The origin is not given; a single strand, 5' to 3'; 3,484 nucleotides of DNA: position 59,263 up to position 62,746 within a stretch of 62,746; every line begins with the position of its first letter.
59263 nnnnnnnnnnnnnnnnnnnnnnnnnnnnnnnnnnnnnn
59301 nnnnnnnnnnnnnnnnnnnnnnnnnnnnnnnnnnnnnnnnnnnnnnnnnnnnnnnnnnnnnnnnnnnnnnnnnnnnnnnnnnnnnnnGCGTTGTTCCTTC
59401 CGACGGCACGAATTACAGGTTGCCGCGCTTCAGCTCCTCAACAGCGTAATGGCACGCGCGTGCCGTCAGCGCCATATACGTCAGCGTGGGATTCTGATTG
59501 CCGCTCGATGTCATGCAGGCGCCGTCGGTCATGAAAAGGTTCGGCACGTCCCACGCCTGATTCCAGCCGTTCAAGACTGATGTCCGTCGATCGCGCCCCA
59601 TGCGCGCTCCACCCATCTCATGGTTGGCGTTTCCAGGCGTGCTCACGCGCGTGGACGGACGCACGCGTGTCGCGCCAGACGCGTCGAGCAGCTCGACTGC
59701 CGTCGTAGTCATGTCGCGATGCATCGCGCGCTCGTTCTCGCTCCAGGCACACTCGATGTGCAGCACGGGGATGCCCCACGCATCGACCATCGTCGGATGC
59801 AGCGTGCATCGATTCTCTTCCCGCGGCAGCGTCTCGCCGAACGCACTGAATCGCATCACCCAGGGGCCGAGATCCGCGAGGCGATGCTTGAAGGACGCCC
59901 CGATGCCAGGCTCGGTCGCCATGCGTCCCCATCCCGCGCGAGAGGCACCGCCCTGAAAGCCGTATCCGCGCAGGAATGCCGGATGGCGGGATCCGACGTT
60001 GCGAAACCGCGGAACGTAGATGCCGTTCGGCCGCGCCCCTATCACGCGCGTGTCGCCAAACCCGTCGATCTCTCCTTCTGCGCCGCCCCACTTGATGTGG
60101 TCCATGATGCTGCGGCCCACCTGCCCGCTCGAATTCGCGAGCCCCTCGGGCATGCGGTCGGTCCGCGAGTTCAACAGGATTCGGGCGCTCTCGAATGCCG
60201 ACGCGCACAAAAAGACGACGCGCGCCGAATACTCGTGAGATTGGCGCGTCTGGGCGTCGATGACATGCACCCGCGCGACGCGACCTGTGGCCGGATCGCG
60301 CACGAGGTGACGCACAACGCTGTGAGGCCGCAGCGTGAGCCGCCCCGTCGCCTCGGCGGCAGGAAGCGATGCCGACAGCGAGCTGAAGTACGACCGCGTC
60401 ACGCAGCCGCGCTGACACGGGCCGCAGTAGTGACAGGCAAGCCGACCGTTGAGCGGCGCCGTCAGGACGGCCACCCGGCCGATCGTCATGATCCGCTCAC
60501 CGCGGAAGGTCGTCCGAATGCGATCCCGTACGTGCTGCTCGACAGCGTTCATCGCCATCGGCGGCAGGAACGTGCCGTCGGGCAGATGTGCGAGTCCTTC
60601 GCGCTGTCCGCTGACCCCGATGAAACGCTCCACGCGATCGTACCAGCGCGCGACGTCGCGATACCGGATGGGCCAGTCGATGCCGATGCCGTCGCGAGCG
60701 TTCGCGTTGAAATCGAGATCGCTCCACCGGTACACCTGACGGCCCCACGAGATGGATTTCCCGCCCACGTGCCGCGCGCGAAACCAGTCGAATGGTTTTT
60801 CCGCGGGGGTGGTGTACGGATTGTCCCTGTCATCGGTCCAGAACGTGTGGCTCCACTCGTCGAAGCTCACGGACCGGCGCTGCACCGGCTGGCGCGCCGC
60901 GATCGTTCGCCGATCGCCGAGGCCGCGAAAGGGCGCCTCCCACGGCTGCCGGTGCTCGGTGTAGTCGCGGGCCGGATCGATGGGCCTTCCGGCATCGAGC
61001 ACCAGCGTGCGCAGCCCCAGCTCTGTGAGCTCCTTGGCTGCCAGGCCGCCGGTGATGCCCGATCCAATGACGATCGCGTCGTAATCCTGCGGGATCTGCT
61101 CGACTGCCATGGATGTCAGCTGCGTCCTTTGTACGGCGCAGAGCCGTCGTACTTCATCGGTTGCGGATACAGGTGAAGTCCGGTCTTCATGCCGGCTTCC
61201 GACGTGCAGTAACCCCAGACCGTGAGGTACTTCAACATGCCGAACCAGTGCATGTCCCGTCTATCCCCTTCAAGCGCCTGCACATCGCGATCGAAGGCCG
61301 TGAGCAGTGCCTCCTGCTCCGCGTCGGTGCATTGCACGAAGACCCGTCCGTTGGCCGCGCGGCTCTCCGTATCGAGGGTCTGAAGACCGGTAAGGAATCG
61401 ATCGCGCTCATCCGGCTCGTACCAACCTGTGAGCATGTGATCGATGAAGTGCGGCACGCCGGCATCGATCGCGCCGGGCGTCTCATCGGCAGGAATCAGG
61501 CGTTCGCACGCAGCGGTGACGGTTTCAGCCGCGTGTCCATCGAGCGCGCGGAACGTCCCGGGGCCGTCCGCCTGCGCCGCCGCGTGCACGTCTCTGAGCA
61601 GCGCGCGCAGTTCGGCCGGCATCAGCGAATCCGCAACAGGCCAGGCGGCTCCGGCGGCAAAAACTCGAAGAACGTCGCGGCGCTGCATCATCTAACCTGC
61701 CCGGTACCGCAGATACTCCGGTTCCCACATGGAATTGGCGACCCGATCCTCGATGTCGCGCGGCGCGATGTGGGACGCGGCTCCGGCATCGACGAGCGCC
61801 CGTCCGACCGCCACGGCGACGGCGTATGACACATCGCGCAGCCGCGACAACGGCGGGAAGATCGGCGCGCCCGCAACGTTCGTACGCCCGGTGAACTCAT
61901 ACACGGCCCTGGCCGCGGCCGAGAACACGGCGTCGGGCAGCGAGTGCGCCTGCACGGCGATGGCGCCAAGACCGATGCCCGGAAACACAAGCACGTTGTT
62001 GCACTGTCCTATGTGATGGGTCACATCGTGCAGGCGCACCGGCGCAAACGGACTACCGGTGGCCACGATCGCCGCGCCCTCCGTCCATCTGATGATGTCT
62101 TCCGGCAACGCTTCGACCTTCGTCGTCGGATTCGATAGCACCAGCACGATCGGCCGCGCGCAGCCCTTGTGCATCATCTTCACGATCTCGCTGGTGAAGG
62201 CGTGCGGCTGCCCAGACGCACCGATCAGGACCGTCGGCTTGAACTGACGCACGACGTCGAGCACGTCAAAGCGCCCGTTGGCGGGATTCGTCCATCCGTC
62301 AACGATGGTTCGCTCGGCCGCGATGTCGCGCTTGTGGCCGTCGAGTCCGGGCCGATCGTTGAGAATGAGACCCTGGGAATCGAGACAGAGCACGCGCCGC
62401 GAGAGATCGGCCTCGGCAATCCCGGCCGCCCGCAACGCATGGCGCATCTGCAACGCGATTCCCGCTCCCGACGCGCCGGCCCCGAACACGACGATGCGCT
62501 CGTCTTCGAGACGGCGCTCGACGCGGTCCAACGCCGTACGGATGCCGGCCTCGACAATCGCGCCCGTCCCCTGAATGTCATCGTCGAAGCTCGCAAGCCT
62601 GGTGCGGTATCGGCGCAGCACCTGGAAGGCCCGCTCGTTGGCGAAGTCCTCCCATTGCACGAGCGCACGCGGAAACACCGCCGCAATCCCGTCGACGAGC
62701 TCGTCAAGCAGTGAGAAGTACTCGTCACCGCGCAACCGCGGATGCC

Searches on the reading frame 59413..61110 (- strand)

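Call 12: search_protein_families(library=pfam, proteins=[window:59413-61110:-], max_evalue=0.00001)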
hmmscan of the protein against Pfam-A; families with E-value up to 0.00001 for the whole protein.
window:59413-61110:- (565 aa): 2 families
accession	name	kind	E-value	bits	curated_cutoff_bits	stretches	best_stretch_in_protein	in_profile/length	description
PF05199.19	GMC_oxred_C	-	6.5e-21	75.8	24.6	1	429-548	1-138/139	GMC oxidoreductase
PF00732.25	GMC_oxred_N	-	1.9e-08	34.8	23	1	105-339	17-217/218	GMC oxidoreductase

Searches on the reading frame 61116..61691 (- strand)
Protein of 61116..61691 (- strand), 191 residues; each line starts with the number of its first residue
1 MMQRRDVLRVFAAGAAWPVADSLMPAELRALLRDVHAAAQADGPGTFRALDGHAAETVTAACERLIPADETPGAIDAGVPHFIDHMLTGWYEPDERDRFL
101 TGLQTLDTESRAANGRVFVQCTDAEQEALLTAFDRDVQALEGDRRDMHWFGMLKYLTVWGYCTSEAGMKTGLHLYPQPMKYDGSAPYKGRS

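Call 12: search_protein_families(library=pfam, proteins=[window:61116-61691:-], max_evalue=0.00001)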
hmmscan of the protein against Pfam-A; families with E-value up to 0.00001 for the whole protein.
window:61116-61691:- (191 aa): 1 family
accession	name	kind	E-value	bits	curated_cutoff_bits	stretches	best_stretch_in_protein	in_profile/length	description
PF13618.11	Gluconate_2-dh3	-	6.7e-35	120.8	23.4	1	54-171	3-125/135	Gluconate 2-dehydrogenase subunit 3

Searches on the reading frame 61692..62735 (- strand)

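Call 12: search_protein_families(library=pfam, proteins=[window:61692-62735:-], max_evalue=0.00001)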
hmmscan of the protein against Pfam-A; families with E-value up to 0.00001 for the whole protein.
window:61692-62735:- (347 aa): 2 families
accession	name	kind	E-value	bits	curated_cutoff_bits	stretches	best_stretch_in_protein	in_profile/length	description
PF03949.21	Malic_M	-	2.1e-85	286.6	23.5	1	54-313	1-256/258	Malic enzyme, NAD binding domain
PF00390.24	malic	-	2.9e-08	34.2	23.1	1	2-44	139-182/182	Malic enzyme, N-terminal domain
